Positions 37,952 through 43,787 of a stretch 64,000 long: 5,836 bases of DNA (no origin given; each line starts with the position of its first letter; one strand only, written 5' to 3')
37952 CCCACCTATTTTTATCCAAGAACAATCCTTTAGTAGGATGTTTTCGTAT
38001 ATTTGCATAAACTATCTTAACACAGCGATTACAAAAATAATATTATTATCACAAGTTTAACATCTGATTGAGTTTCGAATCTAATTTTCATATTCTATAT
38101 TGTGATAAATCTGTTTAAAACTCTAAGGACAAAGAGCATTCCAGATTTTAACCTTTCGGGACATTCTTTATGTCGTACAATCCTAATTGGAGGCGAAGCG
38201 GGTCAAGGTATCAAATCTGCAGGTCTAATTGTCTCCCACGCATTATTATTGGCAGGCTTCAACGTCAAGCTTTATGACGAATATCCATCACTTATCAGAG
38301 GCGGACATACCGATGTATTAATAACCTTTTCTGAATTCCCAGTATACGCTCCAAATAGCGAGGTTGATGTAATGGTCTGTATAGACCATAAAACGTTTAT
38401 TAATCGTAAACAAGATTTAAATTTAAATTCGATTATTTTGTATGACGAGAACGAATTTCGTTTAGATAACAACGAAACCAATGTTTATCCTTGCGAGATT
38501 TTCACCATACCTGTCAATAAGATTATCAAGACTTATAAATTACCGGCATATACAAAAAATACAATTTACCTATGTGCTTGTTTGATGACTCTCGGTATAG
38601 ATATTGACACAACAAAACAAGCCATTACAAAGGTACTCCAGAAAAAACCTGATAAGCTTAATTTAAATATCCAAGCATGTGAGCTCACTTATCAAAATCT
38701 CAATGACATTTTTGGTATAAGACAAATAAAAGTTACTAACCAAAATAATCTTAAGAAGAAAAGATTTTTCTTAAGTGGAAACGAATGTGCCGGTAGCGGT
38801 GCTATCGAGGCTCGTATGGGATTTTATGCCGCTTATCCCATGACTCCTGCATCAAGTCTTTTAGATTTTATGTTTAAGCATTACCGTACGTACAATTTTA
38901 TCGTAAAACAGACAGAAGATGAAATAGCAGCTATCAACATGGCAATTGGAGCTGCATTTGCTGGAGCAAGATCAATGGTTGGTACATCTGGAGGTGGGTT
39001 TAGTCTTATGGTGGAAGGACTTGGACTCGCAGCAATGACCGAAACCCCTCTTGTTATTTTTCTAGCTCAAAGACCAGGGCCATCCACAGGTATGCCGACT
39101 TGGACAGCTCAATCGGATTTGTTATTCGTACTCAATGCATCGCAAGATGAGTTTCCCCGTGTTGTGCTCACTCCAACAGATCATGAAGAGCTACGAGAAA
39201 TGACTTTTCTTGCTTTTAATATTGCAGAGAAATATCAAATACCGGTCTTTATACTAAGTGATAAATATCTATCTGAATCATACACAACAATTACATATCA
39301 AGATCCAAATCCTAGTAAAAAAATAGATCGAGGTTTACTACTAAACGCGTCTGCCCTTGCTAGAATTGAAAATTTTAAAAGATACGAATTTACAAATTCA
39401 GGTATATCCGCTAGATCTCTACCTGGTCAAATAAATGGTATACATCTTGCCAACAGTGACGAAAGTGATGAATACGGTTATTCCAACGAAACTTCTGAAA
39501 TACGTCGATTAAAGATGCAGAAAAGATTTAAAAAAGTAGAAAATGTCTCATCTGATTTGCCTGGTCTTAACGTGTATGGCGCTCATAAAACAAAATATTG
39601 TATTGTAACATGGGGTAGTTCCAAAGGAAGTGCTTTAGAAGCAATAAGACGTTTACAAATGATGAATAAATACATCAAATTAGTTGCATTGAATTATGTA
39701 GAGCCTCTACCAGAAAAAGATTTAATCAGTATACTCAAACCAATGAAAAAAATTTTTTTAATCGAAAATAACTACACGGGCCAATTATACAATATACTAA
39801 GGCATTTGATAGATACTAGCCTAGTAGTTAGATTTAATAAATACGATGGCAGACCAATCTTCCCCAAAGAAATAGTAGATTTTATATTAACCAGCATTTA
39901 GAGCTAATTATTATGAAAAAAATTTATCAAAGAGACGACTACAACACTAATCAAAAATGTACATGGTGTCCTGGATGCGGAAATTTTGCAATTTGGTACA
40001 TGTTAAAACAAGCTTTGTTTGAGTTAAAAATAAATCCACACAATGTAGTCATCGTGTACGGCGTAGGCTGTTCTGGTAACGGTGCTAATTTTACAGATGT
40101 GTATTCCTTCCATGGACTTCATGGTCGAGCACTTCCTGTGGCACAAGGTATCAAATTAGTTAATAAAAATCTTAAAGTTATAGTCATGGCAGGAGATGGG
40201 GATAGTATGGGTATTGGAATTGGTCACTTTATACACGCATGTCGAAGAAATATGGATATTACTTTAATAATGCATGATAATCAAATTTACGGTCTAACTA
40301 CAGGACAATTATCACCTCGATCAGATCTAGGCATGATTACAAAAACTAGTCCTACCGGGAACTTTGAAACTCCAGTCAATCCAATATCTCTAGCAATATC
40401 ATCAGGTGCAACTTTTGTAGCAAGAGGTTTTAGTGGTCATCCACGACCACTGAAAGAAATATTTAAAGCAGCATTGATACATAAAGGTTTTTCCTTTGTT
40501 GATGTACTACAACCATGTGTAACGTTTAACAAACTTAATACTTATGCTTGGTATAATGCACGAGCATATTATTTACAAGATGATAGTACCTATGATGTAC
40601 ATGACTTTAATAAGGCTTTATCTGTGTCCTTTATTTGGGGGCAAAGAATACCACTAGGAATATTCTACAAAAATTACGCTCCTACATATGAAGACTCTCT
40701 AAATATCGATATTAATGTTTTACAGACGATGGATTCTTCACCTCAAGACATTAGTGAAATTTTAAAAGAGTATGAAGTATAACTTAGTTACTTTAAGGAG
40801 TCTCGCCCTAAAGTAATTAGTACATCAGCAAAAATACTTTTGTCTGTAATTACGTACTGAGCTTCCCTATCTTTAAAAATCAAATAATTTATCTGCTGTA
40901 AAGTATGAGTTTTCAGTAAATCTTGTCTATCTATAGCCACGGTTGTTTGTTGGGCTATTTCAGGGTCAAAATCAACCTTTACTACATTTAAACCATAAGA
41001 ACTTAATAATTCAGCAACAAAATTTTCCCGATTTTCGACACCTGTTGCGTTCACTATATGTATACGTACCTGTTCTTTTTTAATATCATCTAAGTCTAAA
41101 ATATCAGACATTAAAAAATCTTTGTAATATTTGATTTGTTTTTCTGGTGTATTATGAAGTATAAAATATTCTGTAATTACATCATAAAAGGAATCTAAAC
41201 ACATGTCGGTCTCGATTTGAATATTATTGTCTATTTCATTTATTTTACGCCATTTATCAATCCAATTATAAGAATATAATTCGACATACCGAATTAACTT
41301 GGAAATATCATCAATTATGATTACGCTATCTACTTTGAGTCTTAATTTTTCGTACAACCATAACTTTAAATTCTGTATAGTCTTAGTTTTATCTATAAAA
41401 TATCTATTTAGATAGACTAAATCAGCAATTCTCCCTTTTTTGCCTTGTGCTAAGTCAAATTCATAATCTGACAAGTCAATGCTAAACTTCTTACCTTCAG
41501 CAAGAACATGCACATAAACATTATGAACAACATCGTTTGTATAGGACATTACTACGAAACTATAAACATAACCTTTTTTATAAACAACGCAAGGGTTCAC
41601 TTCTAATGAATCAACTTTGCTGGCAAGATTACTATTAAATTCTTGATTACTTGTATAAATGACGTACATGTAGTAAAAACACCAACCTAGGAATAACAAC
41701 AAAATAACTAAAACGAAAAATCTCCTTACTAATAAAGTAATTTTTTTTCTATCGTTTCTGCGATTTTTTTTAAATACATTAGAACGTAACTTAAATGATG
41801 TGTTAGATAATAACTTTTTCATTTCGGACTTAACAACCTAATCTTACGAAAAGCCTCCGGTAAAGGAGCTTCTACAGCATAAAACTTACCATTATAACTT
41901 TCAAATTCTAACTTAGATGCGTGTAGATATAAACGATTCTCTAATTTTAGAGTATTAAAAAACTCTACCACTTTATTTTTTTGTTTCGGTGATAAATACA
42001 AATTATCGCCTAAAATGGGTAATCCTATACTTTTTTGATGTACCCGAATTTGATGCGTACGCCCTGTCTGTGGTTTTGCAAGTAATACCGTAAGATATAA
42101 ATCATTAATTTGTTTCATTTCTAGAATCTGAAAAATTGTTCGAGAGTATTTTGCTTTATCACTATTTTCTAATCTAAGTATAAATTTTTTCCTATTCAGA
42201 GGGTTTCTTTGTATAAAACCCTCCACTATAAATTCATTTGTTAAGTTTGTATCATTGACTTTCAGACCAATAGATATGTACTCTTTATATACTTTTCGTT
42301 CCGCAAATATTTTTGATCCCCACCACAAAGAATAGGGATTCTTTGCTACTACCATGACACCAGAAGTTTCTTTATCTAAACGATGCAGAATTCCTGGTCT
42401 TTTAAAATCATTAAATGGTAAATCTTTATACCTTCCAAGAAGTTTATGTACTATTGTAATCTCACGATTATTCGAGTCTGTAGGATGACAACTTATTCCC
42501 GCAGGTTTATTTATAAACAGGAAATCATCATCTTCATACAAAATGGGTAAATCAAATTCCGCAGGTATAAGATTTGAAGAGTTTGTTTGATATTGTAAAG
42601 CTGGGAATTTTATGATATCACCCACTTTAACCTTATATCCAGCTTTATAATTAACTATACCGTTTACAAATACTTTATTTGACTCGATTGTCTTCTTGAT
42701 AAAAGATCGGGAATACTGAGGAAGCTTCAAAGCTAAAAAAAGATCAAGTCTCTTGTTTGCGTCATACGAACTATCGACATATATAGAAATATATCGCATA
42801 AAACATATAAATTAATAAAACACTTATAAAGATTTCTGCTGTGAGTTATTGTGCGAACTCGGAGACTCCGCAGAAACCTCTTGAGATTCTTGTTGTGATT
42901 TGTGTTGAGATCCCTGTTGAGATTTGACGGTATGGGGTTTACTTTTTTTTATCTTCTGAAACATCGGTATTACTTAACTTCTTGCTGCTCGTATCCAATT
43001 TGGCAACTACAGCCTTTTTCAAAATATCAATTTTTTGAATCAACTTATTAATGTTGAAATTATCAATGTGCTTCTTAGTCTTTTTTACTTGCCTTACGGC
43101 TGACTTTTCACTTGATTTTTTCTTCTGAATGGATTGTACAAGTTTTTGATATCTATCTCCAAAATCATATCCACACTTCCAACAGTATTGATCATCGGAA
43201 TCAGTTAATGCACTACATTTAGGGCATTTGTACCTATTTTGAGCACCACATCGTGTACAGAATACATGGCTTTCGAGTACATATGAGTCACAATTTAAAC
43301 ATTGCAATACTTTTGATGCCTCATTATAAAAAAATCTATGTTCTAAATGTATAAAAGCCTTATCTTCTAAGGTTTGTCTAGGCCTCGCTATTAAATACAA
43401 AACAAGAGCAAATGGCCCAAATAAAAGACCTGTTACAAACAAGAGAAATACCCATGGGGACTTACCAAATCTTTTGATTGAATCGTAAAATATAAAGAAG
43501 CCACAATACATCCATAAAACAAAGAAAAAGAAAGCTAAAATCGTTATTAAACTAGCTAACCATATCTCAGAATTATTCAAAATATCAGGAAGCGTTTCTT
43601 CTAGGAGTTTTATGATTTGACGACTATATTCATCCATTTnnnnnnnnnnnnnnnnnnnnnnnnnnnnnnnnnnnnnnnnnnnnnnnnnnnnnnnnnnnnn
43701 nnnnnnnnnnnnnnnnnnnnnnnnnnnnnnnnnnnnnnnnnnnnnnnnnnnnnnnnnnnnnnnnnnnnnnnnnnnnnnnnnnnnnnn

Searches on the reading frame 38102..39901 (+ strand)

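Call 78: search_protein_families(library=pfam, proteins=[window:38102-39901:+], max_evalue=0.001)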
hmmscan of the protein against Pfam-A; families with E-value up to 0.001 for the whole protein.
window:38102-39901:+ (599 aa): 4 families
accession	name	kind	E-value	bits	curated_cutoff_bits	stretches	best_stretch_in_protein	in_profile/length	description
PF01855.24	POR_N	-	5e-55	187.2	27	1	233-405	2-173/231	Pyruvate flavodoxin/ferredoxin oxidoreductase, thiamine diP-bdg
PF01558.24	POR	-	5.2e-29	102.1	27.4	1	33-198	1-173/173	Pyruvate ferredoxin/flavodoxin oxidoreductase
PF17147.9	PFOR_II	-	5.3e-06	27.2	27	1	498-591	2-102/102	Pyruvate:ferredoxin oxidoreductase core domain II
PF02776.23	TPP_enzyme_N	-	0.00079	19.6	26.8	0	246-330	23-106/119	Thiamine pyrophosphate enzyme, N-terminal TPP binding domain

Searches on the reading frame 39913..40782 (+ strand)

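Call 78: search_protein_families(library=pfam, proteins=[window:39913-40782:+], max_evalue=0.001)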
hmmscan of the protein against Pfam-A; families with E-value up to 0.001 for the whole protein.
window:39913-40782:+ (289 aa): 2 families
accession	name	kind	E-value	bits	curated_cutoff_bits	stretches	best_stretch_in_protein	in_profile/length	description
PF02775.26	TPP_enzyme_C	-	3.3e-30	105.3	21.9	1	59-198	20-151/151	Thiamine pyrophosphate enzyme, C-terminal TPP binding domain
PF12367.13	PFO_beta_C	-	2.5e-23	82.3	24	1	202-264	1-62/66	Pyruvate ferredoxin oxidoreductase beta subunit C terminal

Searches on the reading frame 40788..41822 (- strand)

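Call 78: search_protein_families(library=pfam, proteins=[window:40788-41822:-], max_evalue=0.001)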
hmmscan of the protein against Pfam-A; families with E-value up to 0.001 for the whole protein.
window:40788-41822:- (344 aa): 1 family
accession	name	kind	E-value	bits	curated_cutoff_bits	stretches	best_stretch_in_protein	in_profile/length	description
PF13399.11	LytR_C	-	0.00026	22.3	22.2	1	251-298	1-49/86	LytR cell envelope-related transcriptional attenuator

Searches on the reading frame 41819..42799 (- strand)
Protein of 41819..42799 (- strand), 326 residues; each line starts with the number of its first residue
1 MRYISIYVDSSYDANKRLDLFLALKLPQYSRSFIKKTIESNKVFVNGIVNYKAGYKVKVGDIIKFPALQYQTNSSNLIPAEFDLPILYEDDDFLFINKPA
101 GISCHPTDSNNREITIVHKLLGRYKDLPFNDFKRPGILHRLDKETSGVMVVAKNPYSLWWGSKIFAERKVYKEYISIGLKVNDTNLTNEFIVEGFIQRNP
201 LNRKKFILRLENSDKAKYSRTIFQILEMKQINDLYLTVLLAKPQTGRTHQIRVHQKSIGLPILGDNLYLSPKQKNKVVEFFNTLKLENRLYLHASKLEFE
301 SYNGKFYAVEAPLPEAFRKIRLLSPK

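Call 78: search_protein_families(library=pfam, proteins=[window:41819-42799:-], max_evalue=0.001)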
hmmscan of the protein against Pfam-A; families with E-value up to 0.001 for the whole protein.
window:41819-42799:- (326 aa): 3 families
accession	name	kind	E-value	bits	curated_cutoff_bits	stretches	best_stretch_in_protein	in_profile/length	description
PF00849.27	PseudoU_synth_2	-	1.5e-23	84.1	26.8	1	92-254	1-149/152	RNA pseudouridylate synthase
PF01479.30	S4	-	7.9e-10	38.8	22.8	1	17-63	2-48/48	S4 domain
PF13275.11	S4_2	-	0.00023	21.5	24.6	1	34-71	26-63/65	S4 domain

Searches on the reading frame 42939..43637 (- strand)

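Call 78: search_protein_families(library=pfam, proteins=[window:42939-43637:-], max_evalue=0.001)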
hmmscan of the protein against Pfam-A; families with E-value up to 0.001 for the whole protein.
window:42939-43637:- (232 aa): 5 families
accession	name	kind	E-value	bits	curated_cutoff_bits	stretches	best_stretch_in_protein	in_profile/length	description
PF12773.13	DZR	-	5.9e-07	30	27.3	1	113-156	1-45/45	Double zinc ribbon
PF17032.10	Zn_ribbon_15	-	1e-05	26.7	28.9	0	104-131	46-73/73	zinc-ribbon family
PF13248.11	Zn_ribbon_3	-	3.2e-05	23.7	27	0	136-159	3-26/26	zinc-ribbon domain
PF13240.11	Zn_Ribbon_1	-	5.1e-05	23.4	25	0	113-132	2-21/23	zinc-ribbon domain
PF24463.1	DUF7577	-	0.00068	19.6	28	0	138-156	5-23/27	Domain of unknown function (DUF7577)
